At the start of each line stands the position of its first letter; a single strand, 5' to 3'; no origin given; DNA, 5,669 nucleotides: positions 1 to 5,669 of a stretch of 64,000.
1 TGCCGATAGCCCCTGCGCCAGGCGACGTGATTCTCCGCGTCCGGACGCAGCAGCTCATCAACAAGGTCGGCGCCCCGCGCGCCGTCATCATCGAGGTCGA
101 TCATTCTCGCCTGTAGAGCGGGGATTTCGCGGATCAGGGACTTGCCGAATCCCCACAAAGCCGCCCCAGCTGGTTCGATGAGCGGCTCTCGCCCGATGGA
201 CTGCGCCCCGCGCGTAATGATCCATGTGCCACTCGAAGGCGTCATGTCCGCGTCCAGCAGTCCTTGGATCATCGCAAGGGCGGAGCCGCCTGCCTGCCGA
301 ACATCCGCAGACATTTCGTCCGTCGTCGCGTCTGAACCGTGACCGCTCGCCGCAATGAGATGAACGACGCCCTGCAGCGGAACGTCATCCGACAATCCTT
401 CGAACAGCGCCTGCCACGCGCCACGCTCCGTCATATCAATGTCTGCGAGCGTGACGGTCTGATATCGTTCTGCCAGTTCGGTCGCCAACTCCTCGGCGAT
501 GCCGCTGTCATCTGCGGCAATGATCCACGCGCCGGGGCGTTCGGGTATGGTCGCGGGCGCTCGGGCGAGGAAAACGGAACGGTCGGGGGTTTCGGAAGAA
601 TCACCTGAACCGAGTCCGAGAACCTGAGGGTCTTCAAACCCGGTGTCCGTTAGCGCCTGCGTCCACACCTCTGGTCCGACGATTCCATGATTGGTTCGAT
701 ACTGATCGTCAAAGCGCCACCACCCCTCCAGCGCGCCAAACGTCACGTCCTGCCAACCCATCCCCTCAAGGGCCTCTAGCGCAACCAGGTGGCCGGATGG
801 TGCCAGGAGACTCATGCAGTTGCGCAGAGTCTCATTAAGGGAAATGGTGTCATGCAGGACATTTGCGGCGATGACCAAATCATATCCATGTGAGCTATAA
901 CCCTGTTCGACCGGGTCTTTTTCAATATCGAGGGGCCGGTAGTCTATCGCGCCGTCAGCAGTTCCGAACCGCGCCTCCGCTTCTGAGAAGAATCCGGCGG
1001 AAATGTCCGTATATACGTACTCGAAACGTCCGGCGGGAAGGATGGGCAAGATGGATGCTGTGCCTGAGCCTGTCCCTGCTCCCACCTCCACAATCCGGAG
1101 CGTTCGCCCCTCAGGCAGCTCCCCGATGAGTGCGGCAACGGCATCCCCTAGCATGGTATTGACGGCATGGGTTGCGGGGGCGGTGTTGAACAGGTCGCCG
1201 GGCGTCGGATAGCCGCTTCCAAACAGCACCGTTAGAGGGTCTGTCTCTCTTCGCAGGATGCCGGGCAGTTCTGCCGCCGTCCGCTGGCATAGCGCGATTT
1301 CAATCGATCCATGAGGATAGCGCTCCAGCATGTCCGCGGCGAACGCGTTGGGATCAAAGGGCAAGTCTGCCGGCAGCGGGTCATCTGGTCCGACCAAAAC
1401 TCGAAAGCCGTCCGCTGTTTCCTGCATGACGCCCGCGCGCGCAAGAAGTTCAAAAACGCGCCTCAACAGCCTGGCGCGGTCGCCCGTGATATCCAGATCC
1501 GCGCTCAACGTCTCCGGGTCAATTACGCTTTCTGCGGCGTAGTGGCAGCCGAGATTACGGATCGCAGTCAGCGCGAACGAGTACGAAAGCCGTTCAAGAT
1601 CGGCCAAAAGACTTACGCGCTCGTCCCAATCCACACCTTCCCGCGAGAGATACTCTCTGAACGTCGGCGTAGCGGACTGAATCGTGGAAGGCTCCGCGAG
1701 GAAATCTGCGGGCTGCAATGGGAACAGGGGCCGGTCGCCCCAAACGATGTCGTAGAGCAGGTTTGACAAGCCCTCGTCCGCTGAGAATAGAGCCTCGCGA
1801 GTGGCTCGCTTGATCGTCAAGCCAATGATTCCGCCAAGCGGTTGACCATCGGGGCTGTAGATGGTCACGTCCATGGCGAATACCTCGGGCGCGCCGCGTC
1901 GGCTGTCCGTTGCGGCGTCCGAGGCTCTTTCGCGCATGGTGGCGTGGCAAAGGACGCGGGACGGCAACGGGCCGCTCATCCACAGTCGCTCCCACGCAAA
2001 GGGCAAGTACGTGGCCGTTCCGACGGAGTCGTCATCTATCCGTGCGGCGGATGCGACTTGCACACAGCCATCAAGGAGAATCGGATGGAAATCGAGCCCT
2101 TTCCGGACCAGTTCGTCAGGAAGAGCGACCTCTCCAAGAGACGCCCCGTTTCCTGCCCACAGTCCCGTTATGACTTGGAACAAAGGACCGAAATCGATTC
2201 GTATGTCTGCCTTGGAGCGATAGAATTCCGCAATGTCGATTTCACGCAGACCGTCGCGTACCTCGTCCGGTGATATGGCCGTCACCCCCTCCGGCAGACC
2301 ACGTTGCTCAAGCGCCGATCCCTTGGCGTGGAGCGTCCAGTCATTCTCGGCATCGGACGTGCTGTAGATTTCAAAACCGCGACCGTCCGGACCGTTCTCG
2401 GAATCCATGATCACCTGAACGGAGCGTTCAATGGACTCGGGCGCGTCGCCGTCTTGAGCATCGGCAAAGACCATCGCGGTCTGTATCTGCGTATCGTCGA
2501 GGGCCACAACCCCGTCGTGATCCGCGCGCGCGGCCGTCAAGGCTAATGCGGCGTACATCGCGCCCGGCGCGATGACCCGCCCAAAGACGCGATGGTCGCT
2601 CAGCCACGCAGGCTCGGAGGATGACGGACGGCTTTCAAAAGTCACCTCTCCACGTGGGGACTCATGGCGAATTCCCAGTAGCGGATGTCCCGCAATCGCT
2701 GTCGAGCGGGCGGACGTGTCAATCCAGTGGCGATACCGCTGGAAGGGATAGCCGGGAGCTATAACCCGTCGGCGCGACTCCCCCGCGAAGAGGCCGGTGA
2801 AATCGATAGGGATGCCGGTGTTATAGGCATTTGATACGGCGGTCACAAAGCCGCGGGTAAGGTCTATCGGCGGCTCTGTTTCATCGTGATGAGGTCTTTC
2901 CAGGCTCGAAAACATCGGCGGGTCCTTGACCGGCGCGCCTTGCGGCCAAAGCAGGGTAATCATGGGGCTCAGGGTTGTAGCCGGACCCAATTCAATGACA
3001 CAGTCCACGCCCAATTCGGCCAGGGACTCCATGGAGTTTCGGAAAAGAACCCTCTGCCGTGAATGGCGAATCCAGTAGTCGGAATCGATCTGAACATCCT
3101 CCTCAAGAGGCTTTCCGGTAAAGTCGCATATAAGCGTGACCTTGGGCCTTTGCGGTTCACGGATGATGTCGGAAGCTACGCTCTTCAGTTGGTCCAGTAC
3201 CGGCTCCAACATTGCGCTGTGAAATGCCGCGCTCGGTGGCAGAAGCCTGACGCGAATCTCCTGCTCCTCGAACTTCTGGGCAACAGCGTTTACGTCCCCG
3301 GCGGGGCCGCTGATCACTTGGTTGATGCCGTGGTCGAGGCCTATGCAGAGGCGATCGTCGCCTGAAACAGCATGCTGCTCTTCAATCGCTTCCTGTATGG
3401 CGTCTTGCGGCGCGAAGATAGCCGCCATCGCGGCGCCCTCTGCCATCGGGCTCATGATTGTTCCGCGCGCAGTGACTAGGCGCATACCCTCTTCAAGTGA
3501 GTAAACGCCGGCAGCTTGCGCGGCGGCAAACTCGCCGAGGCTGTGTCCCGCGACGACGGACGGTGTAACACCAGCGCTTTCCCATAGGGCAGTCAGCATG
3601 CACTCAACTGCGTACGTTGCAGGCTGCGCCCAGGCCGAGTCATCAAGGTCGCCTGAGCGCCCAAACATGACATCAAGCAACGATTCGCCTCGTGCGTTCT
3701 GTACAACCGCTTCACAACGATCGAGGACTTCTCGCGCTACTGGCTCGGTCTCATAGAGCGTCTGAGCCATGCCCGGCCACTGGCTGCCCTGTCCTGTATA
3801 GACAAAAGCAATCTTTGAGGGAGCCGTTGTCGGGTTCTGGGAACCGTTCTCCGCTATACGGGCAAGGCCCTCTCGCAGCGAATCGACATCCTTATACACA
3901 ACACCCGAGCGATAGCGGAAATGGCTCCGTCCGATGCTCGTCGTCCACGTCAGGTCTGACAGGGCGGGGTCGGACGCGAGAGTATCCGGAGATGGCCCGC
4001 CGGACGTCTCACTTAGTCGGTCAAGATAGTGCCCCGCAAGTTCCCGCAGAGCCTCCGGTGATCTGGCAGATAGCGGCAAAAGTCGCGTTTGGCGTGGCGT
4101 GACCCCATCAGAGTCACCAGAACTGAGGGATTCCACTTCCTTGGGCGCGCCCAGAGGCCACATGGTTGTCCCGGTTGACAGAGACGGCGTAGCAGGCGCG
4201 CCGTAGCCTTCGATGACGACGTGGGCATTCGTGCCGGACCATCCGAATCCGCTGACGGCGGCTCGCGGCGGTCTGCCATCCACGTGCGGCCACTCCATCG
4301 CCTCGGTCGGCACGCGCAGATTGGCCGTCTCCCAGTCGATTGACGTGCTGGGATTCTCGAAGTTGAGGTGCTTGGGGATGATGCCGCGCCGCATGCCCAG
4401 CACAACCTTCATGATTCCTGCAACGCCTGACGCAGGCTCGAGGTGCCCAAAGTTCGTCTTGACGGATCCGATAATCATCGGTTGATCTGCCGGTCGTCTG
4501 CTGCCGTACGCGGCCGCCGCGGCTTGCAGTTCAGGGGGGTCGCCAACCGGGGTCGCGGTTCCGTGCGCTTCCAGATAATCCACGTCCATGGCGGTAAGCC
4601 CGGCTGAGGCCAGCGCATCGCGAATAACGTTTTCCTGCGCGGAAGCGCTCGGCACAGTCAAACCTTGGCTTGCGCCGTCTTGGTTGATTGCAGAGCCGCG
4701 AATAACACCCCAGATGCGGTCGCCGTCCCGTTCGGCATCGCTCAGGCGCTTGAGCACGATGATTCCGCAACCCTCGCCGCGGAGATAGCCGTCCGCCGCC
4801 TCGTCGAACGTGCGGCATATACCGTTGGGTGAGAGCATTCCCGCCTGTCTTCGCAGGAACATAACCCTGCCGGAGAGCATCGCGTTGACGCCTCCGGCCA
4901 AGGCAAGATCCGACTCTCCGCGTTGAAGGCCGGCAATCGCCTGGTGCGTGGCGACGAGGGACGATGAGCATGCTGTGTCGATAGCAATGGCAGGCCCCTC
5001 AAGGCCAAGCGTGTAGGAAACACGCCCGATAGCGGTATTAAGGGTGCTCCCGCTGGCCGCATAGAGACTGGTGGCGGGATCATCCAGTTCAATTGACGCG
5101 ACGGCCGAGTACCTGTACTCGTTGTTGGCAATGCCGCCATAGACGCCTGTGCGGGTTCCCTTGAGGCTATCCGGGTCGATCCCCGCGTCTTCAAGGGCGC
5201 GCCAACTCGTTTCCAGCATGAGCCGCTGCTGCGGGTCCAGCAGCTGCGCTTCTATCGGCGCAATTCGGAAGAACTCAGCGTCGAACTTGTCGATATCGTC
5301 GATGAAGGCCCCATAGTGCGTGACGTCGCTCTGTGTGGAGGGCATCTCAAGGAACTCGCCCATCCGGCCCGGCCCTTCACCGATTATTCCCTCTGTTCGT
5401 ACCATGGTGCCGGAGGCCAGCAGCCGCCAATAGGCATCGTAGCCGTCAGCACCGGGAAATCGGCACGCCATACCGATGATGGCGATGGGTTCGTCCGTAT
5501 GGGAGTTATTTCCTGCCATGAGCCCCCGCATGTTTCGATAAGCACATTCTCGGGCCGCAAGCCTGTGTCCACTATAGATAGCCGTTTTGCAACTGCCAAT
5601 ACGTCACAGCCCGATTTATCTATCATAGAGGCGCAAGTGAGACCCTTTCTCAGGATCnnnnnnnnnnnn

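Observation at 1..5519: Type I PKS module beginning directly with KS and containing a C-methyltransferase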

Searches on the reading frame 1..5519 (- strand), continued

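Call 50: search_solved_structures(query=L001:20775-21686:+, max_evalue=0.01)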
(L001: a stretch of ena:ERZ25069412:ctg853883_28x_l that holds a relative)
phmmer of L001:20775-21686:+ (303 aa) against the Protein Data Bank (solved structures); distinct sequences matched with E-value up to 0.01: 14.
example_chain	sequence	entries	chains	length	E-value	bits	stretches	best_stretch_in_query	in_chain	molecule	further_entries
3jw8_A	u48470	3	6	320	3.3e-05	26.3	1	34-164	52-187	MGLL protein | MONOGLYCERIDE LIPASE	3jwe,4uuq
6ax1_A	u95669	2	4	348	4e-05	26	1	34-164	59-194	Monoglyceride lipase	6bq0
3hju_A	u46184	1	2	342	4e-05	26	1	35-164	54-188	Monoglyceride lipase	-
3c5v_A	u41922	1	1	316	4.9e-05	25.7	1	17-126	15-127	Protein phosphatase methylesterase 1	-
3c5w_P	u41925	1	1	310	0.00011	24.6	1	17-125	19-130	PP2A-specific methylesterase PME-1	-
3pe6_A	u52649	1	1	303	0.00015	24.2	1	40-162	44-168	Monoglyceride lipase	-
5zun_A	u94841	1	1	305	0.00015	24.1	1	40-162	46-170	Monoglyceride lipase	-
7l4t_A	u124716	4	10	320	0.00017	23.9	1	40-162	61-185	Monoglyceride lipase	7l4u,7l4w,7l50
7prm_A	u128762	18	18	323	0.00018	23.9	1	40-162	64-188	Monoglyceride lipase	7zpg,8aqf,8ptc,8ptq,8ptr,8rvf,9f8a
7soy_P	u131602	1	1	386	0.00018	23.9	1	17-125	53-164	Protein phosphatase methylesterase 1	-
3bf8_A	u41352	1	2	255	0.00073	21.9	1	39-136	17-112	Esterase YbfF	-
3bf7_A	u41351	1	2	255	0.00078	21.8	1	39-136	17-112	Esterase YbfF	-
6j2r_A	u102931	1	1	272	0.0045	19.3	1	40-141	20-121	Hyposensitive to light 8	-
9c2g_A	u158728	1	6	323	0.008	18.5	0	12-123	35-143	Isobutylene epoxide hydrolase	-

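Call 52: search_protein_families(library=pfam, proteins=[L001:14900-15700:+], max_evalue=10)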
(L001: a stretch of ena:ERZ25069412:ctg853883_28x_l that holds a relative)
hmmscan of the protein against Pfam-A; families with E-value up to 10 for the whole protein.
L001:14900-15700:+ (267 aa): 4 families
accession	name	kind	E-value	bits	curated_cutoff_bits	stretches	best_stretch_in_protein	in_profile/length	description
PF08659.16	KR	-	0.0015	18.9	22.6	1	45-95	40-91/180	KR domain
PF21394.3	Beta-ketacyl_N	-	0.0018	18.3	26.9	1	67-192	47-165/170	Beta-ketoacyl synthase-like, N-terminal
PF13561.12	adh_short_C2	-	0.011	15.7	27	1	39-84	2-47/236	Enoyl-(Acyl carrier protein) reductase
PF00106.31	adh_short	-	0.079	12.9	26.6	1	37-73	4-40/195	short chain dehydrogenase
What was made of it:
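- Checked: The last 195 residues score below threshold against KR/SDR profiles (call 52).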

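Call 79: list_cluster_members(proteins=[P0001, P0002])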
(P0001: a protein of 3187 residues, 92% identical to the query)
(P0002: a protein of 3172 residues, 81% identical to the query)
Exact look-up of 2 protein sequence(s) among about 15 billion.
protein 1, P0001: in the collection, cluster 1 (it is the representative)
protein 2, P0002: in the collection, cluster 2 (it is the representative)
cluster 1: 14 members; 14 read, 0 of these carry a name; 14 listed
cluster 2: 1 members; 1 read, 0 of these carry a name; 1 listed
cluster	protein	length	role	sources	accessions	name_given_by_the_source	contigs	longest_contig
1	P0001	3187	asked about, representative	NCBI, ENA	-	-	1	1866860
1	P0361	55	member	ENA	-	-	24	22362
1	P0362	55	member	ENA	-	-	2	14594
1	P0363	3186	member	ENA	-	-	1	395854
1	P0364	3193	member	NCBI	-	-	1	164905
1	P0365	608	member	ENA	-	-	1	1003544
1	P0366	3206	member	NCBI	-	-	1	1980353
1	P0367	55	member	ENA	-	-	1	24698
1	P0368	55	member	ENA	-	-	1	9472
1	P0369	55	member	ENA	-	-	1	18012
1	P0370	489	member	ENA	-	-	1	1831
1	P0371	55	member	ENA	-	-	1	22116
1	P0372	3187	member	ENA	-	-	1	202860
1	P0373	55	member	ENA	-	-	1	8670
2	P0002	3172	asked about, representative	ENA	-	-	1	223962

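Call 81: find_encoding_contigs(protein=P0364, flank=10000, max_places=2)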
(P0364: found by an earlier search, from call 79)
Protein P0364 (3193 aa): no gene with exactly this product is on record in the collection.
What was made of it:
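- Tried and rejected: Fetching it through the identical protein P0364 failed because the gene is not on record (call 81).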

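Call 82: search_protein_families(library=pfam, proteins=[P0364], max_evalue=0.00001)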
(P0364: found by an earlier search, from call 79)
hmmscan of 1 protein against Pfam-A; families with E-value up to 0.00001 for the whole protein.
P0364 (3193 aa): 21 families
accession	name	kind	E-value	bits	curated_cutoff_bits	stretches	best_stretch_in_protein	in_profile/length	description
PF00109.32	ketoacyl-synt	-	2.6e-155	515.8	20.8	2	14-266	2-252/252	Beta-ketoacyl synthase, N-terminal domain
PF02801.28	Ketoacyl-synt_C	-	1.1e-82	274.3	20.8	2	2845-2961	2-118/119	Beta-ketoacyl synthase, C-terminal domain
PF08659.16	KR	-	1.3e-67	227.7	22.6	1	2192-2369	2-180/180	KR domain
PF00698.26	Acyl_transf_1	-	7.4e-50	170.7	32.7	1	576-855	2-272/319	Acyl transferase domain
PF22621.2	CurL-like_PKS_C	-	5.5e-26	90.7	27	2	3053-3119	2-62/64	CurL-like, PKS C-terminal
PF14765.12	PS-DH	-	9.2e-26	90.8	23.7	1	1089-1248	8-164/166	Polyketide synthase dehydratase N-terminal domain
PF13602.12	ADH_zinc_N_2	-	2e-24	87.5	27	1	2039-2177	1-134/134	Zinc-binding dehydrogenase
PF16197.11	KAsynt_C_assoc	-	5.5e-21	75.5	33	2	394-503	1-81/111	Ketoacyl-synthetase C-terminal extension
PF21089.3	PKS_DH_N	-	2.4e-18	66.4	27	1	949-1057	1-102/103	Polyketide synthase dehydratase domain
PF00107.32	ADH_zinc_N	-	7.9e-18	65.1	31.8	1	2008-2092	1-86/129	Zinc-binding dehydrogenase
PF00106.31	adh_short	-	1.3e-16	61.1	26.6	1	2193-2349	3-160/195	short chain dehydrogenase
PF13561.12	adh_short_C2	-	2.5e-15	57.1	27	1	2201-2348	7-153/236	Enoyl-(Acyl carrier protein) reductase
PF22336.2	RhiE-like_linker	-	7.5e-15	55.1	27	1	3056-3126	2-65/67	RhiE-like, KS-MAT linker domain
PF08242.18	Methyltransf_12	-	1.6e-14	54.9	30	1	1481-1582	1-98/98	Methyltransferase domain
PF00550.31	PP-binding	-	5.6e-10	39.8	20.8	1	2474-2539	3-67/67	Phosphopantetheine attachment site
PF08240.17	ADH_N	-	1.1e-08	35.7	23.5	1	1890-1945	1-61/104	Alcohol dehydrogenase GroES-like domain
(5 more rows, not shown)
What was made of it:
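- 3..560 (-): Structural (pseudo-)KR subdomain (residues 1654-1839), cut by the window edge. In P0364 the ER starts at residue 1890 and the catalytic KR at 2192 (call 82).
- On PUFA synthase PfaA / heterocyst glycolipid synthase: The full-length protein has a single ACP domain (call 82).
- Checked: In the full-length protein an ER lies between it and the catalytic half (call 82).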
